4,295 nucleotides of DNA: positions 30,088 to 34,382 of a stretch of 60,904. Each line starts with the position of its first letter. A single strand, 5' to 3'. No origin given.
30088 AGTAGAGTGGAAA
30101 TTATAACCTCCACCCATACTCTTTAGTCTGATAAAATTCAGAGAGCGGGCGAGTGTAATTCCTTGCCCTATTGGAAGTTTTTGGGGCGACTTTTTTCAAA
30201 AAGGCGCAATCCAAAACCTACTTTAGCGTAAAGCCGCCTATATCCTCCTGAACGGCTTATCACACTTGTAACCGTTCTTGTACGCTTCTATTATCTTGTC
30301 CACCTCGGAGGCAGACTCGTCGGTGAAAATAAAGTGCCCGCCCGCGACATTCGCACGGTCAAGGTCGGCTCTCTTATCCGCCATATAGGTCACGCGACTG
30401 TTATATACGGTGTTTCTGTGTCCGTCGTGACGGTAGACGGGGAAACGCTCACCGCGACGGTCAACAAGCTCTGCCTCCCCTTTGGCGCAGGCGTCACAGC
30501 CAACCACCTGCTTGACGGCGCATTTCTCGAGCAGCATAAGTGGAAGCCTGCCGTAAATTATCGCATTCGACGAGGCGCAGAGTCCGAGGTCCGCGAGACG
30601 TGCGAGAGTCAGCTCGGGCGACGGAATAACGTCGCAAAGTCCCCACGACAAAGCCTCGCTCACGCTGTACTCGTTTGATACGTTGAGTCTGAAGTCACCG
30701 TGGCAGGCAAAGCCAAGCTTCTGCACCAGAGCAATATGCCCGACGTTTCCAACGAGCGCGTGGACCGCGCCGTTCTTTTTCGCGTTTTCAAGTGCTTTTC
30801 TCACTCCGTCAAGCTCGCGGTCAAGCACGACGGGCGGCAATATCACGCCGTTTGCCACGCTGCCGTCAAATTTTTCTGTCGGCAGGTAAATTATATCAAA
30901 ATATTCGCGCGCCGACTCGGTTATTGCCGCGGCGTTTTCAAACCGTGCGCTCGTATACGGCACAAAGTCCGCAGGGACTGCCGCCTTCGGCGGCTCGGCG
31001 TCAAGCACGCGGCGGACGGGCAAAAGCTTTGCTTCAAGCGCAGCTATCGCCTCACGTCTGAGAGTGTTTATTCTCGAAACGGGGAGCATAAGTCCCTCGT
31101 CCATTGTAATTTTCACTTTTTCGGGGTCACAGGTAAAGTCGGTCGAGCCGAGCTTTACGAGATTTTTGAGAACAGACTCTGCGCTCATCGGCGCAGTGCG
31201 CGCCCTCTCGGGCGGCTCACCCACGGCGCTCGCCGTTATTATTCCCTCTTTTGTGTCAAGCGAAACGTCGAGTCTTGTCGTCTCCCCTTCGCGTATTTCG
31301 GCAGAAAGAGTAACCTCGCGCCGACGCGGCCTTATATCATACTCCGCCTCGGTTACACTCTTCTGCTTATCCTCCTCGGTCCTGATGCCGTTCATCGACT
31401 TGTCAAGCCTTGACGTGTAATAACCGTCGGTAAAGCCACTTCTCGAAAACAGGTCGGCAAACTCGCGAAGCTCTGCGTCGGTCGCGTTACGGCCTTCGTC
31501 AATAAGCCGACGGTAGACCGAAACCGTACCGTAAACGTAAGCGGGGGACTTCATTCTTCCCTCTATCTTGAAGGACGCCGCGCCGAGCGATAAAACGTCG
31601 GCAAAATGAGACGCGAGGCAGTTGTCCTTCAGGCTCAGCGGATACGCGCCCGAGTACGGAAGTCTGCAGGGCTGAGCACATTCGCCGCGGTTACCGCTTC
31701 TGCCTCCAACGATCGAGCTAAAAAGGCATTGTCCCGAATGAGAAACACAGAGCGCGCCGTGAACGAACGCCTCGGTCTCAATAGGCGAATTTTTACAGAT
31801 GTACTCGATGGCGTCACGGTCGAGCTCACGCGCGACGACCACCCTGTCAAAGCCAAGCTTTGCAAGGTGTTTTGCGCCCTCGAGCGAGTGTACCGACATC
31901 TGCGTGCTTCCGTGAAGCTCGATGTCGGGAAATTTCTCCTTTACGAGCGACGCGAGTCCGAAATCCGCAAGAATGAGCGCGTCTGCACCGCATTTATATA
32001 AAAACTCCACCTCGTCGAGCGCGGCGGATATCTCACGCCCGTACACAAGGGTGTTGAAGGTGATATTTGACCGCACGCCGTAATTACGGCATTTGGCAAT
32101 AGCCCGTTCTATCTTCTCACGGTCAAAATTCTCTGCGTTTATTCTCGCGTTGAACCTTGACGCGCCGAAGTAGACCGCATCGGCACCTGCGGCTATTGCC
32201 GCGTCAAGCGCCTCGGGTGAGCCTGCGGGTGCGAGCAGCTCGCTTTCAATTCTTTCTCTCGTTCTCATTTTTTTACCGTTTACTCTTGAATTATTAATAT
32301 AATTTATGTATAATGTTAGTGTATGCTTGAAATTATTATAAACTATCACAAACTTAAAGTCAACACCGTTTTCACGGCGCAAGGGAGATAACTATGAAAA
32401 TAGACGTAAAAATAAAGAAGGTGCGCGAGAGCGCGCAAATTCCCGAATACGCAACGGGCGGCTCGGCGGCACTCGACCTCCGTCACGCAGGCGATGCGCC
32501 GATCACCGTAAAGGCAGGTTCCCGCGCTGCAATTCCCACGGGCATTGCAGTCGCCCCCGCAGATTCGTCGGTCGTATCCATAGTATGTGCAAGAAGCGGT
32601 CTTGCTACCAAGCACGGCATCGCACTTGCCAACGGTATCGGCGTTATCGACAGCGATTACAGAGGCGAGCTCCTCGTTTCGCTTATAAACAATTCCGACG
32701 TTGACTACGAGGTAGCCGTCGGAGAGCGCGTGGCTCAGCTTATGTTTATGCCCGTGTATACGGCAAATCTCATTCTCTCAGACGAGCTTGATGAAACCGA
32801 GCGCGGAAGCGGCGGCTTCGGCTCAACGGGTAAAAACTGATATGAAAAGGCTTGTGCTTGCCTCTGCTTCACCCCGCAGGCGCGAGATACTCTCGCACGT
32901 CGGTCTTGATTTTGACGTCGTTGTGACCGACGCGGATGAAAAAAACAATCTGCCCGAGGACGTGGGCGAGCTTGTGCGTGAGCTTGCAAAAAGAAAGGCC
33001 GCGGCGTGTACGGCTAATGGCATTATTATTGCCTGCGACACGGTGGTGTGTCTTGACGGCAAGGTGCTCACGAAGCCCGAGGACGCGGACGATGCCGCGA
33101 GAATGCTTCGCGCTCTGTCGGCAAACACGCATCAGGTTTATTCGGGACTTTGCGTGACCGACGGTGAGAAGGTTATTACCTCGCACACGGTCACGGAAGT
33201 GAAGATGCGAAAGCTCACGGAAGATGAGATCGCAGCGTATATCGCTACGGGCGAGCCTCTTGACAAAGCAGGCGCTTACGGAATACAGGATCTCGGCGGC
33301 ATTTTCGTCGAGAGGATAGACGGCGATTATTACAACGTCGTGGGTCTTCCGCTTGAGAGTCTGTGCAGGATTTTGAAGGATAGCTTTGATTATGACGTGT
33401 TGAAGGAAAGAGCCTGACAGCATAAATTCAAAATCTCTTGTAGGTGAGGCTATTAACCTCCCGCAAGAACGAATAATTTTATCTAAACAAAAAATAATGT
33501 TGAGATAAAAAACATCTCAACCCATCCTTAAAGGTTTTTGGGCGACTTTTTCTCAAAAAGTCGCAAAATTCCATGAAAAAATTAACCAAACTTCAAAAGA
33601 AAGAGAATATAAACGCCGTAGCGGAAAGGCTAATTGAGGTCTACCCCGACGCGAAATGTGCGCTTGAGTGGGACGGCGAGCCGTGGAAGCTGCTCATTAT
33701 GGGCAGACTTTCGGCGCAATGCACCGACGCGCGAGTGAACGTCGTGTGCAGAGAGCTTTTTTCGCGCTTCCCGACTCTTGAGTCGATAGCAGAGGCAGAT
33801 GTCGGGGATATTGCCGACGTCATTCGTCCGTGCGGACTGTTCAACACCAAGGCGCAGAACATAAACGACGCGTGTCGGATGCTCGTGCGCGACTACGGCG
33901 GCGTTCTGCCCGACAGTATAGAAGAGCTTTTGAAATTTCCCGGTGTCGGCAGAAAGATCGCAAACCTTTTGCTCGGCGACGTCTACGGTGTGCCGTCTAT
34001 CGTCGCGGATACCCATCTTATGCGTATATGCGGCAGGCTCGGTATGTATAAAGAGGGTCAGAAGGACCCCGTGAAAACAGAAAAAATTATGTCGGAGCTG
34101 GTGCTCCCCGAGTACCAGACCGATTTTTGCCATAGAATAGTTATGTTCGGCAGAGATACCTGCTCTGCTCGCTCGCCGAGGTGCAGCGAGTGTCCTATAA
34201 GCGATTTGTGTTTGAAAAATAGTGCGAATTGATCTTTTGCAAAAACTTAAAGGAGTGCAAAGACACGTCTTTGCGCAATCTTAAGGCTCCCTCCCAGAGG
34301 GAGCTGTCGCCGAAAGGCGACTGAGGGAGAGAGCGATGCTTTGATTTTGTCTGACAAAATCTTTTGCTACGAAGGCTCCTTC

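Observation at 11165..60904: Nearly every long intergenic spacer is assembled from one shared set of hairpin modules (REP/BIME-like mosaic network)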

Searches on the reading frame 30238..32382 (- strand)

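Call 8: search_protein_families(library=ncbifam, proteins=[window:30238-32382:-])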
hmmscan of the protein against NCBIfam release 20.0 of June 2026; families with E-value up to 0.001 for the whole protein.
window:30238-32382:- (714 aa): 4 families
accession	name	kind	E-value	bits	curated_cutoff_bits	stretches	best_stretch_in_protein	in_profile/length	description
NF011996.0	PRK15452.1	equivalog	1.8e-59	201.7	534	2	46-244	4-203/449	prephenate-dependent tRNA uridine(34) hydroxylase TrhP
NF047963.1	quinone_UbiU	equivalog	3.5e-46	157.9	440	2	48-238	2-196/331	ubiquinone anaerobic biosynthesis protein UbiU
NF047965.1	quinone_UbiV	equivalog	2.3e-11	43.8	275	1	162-221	113-175/292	ubiquinone anaerobic biosynthesis protein UbiV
NF011991.0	PRK15447.1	equivalog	3.8e-09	36.4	283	1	159-222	113-182/302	U32 family peptidase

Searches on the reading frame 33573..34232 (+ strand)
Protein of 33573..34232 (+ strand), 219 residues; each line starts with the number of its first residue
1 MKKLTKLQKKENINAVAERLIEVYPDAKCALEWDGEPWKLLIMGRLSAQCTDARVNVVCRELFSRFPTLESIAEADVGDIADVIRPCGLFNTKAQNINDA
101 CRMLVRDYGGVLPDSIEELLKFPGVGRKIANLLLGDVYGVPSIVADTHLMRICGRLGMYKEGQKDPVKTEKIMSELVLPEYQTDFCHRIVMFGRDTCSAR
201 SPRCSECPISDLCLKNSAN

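Call 8: search_protein_families(library=ncbifam, proteins=[window:33573-34232:+])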
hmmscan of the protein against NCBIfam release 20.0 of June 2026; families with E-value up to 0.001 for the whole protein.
window:33573-34232:+ (219 aa): 7 families
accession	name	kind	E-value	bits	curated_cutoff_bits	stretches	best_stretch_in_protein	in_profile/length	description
TIGR01083.1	nth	equivalog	4.7e-58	196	211.7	1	11-204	2-192/192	endonuclease III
NF007978.0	PRK10702.1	equivalog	8.5e-39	133.4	405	1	15-213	8-203/211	endonuclease III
TIGR01084.1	mutY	equivalog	8.2e-22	78.1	286.5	1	58-215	49-208/277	A/G-specific adenine glycosylase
NF008132.0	PRK10880.1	equivalog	2e-14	53.5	427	1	37-216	31-212/351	A/G-specific adenine glycosylase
NF053634.1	MonDNAglycDR2438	equivalog_domain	1.2e-11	44.6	400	1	31-213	14-204/219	monofunctional DNA glycosylase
NF010488.0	PRK13910.1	equivalog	1.5e-11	44.2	471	1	60-216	17-170/290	adenine-specific DNA glycosylase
NF010494.0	PRK13913.1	equivalog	0.00016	21.6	192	1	69-159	71-165/220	3-methyladenine DNA glycosylase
